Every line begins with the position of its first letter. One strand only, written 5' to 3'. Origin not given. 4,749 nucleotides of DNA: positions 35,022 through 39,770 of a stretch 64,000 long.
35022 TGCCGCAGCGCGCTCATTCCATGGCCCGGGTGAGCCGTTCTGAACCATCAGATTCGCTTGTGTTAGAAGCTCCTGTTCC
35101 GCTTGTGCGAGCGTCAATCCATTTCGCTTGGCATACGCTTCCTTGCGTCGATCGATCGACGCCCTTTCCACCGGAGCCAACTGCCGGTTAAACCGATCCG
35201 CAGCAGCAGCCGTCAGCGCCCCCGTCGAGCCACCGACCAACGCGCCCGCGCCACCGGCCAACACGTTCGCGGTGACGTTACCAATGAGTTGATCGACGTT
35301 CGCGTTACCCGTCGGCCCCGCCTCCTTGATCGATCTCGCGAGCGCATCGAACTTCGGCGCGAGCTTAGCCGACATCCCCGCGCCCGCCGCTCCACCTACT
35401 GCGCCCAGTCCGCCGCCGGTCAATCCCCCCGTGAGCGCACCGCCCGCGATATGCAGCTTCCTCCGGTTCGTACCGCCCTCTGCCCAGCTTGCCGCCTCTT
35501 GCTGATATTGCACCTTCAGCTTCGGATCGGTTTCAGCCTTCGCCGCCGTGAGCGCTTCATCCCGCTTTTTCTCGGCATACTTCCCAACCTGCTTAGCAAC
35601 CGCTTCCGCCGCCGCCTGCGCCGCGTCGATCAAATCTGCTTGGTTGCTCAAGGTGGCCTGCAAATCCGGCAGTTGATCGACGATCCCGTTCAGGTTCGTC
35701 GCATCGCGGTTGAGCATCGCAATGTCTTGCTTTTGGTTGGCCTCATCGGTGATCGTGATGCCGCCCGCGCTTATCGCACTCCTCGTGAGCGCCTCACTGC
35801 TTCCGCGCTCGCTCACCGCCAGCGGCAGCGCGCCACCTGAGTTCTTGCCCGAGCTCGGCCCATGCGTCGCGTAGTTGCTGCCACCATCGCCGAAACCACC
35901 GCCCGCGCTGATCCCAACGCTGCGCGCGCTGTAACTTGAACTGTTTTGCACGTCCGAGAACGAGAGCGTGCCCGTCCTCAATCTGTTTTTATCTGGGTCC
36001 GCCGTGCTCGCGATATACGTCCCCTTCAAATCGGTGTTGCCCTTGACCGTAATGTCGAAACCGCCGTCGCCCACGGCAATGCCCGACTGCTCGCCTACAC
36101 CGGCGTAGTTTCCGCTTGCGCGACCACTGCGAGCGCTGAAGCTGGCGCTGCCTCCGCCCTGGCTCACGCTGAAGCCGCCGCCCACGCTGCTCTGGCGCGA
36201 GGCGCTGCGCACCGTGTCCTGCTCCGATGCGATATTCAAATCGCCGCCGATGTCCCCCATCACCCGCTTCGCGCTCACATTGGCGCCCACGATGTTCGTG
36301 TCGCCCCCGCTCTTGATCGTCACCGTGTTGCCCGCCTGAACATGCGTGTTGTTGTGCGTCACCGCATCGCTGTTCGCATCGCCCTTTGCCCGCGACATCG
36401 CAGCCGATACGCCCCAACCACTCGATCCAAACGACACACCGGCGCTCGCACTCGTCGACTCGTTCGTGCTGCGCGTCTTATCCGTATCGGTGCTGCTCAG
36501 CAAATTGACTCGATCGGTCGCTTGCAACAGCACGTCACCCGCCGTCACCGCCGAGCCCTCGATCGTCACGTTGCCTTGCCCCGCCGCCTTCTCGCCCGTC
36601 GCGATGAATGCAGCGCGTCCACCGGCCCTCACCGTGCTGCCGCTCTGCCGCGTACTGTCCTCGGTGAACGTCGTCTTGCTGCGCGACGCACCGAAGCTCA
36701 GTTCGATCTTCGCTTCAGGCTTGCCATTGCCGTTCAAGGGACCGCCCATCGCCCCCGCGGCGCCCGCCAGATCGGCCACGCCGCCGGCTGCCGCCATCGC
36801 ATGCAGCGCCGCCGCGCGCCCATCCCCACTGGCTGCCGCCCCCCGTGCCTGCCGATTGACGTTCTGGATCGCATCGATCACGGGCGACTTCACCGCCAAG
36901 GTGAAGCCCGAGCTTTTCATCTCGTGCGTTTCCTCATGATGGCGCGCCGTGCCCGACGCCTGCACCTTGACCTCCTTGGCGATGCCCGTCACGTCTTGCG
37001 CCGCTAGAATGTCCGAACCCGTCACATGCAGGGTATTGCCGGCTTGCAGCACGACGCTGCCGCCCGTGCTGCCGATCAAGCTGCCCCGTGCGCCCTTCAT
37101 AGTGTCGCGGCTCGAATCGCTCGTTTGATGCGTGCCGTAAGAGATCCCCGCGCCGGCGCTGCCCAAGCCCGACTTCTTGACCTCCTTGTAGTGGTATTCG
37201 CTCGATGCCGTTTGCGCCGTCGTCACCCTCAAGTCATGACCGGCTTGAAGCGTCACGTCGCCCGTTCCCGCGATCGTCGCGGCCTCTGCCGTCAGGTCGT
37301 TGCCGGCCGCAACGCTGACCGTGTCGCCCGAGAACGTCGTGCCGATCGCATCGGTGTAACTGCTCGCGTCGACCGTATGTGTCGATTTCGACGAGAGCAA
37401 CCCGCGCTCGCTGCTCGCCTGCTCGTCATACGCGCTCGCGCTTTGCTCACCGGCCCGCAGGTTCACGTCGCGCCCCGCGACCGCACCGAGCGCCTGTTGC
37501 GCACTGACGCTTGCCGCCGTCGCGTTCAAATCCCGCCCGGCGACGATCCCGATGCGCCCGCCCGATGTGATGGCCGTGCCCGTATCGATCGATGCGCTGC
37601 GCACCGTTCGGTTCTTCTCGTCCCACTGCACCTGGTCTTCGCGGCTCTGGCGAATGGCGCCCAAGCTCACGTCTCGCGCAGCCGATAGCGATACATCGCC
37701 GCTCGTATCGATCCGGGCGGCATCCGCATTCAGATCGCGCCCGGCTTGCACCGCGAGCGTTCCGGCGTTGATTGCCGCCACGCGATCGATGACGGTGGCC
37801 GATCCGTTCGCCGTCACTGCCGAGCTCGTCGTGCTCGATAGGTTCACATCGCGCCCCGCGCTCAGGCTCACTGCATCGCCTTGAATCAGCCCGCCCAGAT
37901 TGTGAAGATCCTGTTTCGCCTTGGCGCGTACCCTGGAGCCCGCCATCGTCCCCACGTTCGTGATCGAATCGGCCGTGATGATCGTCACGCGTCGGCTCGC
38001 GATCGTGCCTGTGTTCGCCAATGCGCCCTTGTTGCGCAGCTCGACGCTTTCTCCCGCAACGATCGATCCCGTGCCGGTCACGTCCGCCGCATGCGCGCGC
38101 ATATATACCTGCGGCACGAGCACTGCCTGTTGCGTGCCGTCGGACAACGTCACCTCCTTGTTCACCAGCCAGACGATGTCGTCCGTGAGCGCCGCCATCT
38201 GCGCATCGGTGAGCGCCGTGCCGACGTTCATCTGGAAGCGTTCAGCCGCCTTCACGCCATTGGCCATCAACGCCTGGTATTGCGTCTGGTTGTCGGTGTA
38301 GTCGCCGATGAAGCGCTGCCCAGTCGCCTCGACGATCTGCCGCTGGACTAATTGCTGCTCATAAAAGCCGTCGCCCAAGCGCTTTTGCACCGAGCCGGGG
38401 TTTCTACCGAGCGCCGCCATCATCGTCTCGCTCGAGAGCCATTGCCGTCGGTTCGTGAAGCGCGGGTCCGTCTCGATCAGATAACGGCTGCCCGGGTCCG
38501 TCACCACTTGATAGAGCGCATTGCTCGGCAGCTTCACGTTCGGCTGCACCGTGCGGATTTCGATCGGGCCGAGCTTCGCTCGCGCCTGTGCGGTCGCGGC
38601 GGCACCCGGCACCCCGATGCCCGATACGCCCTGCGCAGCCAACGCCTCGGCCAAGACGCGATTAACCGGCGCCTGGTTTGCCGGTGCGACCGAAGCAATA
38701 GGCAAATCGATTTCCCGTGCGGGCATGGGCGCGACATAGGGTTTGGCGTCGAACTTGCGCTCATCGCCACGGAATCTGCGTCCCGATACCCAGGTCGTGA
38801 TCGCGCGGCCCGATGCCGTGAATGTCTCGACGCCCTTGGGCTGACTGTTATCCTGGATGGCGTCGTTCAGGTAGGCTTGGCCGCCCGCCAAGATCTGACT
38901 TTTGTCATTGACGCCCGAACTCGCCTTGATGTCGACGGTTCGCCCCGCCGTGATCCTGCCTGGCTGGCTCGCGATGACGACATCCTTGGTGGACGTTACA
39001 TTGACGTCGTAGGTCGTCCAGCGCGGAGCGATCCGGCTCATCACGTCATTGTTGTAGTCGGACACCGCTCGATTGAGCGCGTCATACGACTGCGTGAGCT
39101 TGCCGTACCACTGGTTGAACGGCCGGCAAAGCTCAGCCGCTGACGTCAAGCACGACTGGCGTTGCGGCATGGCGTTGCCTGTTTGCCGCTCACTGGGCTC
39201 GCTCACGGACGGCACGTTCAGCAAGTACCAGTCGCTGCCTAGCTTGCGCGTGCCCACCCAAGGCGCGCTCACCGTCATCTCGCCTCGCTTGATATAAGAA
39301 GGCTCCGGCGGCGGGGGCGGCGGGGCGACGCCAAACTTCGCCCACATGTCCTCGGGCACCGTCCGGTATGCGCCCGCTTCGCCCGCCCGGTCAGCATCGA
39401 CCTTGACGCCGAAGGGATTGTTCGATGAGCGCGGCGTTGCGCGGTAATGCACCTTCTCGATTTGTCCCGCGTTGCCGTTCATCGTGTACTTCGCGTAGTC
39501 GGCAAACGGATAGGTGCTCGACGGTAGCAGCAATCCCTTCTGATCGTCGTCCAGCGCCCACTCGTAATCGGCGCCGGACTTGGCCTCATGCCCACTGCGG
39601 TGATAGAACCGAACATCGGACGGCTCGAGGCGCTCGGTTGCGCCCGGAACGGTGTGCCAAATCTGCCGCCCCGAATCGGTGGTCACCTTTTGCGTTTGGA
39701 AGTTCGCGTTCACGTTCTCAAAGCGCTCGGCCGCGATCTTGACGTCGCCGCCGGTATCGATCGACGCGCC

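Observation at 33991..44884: Two-partner-secretion / CDI-type locus with a non-Burkholderia gene order and an extra gene: cdiB - lipoprotein - cdiA - cdiI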

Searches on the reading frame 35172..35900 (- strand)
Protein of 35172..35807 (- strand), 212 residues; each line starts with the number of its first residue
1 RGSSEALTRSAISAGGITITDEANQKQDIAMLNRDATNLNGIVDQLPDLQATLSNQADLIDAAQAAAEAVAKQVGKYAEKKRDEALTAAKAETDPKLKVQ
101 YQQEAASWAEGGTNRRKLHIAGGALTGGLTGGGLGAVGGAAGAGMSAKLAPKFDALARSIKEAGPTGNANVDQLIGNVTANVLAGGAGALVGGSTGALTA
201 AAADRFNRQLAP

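Call 48: search_protein_families(library=pfam, proteins=[window:35180-35900:-], max_evalue=10)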
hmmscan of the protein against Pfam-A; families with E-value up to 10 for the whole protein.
window:35180-35900:- (240 aa): 1 family
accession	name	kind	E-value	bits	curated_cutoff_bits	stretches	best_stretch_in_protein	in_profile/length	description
PF17383.7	kleA_kleC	-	0.33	11.7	25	1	74-111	9-46/76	Uncharacterized KorC regulated protein A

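Call 65: find_homologous_proteins(query=window:35172-35807:-, max_evalue=0.00001)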
Query seq(212 aa) (212 aa): 22 proteins with E <= 0.00001 among 8000 candidates.
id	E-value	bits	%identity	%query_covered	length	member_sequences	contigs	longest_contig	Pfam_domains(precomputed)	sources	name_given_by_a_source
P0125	1.0e-84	301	73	98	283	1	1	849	-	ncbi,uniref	ncbi:hypothetical protein, partial [Burkholderia territorii]|uniref:hypothetical protein n=1 Tax=Bur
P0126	1.2e-76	275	70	91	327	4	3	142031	-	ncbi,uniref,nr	ncbi:hypothetical protein [Burkholderia ambifaria]|uniref:hypothetical protein n=1 Tax=Burkholderia 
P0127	1.2e-41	160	70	56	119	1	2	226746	-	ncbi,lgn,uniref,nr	ncbi:hypothetical protein [Burkholderia sp. GbtcB21]|uniref:hypothetical protein n=1 Tax=unclassifie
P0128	4.1e-41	159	48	100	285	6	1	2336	-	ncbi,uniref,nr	ncbi:hypothetical protein [Burkholderia gladioli]|uniref:hypothetical protein n=1 Tax=Burkholderia g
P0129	1.4e-28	118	68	38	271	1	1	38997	PF03865.20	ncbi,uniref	ncbi:ShlB/FhaC/HecB family hemolysin secretion/activation protein, partial [Burkholderia sp. BE17]|u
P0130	1.5e-24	105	42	100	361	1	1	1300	PF15527.12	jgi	jgi:filamentous hemagglutinin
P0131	2.1e-24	104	47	72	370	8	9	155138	PF15537.11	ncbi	ncbi:hypothetical protein K6W16_21630, partial [Burkholderia dolosa]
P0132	3.0e-23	100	79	31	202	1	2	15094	-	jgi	jgi:filamentous hemagglutinin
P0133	1.4e-22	98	79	31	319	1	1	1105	-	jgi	jgi:filamentous hemagglutinin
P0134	3.7e-21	94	68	38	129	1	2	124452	-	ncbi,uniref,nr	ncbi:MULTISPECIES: hypothetical protein [unclassified Burkholderia]|uniref:hypothetical protein n=1 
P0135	4.9e-21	93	75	32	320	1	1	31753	-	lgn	-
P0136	1.8e-16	78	43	65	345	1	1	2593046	-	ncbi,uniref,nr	ncbi:hypothetical protein [Paraburkholderia pallida]|uniref:hypothetical protein n=1 Tax=Paraburkhol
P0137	2.5e-15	75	48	53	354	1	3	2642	PF18451.8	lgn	-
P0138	3.4e-15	74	49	50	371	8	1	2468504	-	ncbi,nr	ncbi:hemolysin [Burkholderia multivorans]|nr:hemolysin [Burkholderia multivorans] MCO1450538.1 hemol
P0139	5.2e-15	74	56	49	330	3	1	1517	PF21814.3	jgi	jgi:hypothetical protein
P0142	1.4e-13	69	59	10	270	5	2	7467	PF15527.12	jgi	jgi:filamentous hemagglutinin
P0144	7.4e-12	63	38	22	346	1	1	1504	PF18451.8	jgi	jgi:filamentous hemagglutinin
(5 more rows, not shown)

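Call 66: search_protein_families(library=pfam, proteins=[P0130, P0131, P0137, P0139, P0142, P0144, P0128, P0126], max_evalue=0.001)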
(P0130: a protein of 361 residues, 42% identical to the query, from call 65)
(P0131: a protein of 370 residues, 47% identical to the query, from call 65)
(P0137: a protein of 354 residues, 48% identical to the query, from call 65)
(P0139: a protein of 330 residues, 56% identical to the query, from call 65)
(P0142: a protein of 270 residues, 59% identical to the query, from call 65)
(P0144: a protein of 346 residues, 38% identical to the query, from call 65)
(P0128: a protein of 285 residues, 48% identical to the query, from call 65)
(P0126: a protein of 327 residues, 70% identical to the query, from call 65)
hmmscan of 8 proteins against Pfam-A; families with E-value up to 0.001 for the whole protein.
P0130 (361 aa): 1 family
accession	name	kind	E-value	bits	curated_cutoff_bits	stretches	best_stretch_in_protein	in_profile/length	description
PF15527.11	Ntox22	-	2.1e-30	105.9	25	1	234-361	1-129/129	Bacterial toxin 22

P0131 (370 aa): 1 family
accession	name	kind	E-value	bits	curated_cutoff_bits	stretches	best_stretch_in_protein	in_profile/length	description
PF15537.11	Ntox43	-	3e-15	56.7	25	1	241-344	18-120/127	Bacterial toxin 43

P0137 (354 aa): 1 family
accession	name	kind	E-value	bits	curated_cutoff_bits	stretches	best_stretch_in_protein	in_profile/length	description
PF18451.7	CdiA_C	-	5.2e-08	33.4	26.6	1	266-344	1-81/81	Contact-dependent growth inhibition CdiA C-terminal domain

P0139 (330 aa): 1 family
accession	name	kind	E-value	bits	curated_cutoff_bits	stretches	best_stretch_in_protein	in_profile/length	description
PF21814.2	DUF6883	-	4.3e-11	43.5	27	1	234-328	13-109/110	Domain of unknown function (DUF6883)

P0142 (270 aa): 1 family
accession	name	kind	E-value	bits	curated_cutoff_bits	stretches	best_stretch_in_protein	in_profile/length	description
PF15527.11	Ntox22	-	1.4e-33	116.1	25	1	145-265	1-123/129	Bacterial toxin 22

P0144 (346 aa): 1 family
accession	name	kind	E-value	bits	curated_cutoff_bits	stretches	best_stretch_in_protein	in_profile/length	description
PF18451.7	CdiA_C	-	2.3e-10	40.9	26.6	1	258-336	1-81/81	Contact-dependent growth inhibition CdiA C-terminal domain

P0128 (285 aa): 0 families

P0126 (327 aa): 0 families

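Call 68: find_encoding_contigs(protein=P0138, flank=10000, max_places=2)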
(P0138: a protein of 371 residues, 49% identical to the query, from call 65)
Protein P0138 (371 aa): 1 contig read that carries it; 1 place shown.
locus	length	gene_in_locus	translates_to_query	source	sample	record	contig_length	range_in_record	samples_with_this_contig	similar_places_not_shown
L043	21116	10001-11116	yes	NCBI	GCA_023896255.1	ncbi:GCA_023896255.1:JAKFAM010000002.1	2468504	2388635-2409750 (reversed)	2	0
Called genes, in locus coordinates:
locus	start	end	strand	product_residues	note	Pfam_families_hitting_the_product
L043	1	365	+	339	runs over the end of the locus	PF00356:LacI, PF00532:Peripla_BP_1, PF13407:Peripla_BP_4, PF13377:Peripla_BP_3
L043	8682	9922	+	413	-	PF01527:HTH_Tnp_1, PF13276:HTH_21, PF00665:rve, PF13683:rve_3, PF13333:rve_2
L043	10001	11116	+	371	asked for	-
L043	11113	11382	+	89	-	-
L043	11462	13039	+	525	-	-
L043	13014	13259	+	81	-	-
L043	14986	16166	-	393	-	PF01527:HTH_Tnp_1, PF13542:HTH_Tnp_ISL3 (weak), PF13384:HTH_23 (weak), PF13551:HTH_29 (weak), PF13276:HTH_21, PF00665:rve, PF13683:rve_3, PF13333:rve_2, +1 more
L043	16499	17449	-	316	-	PF00126:HTH_1, PF03466:LysR_substrate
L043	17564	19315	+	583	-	PF00920:ILVD_EDD_N, PF24877:ILV_EDD_C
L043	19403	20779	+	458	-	PF07690:MFS_1, PF06779:MFS_4 (faint)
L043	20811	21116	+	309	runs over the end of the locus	PF00701:DHDPS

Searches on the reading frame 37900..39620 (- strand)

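Call 48: search_protein_families(library=pfam, proteins=[window:37900-39620:-], max_evalue=10)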
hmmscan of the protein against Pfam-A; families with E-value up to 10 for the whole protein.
window:37900-39620:- (573 aa): 1 family
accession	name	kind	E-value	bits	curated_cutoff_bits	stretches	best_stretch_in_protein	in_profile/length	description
PF05594.20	Fil_haemagg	-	4.3e-05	24.5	21.5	2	511-571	10-67/72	Haemagglutinin repeat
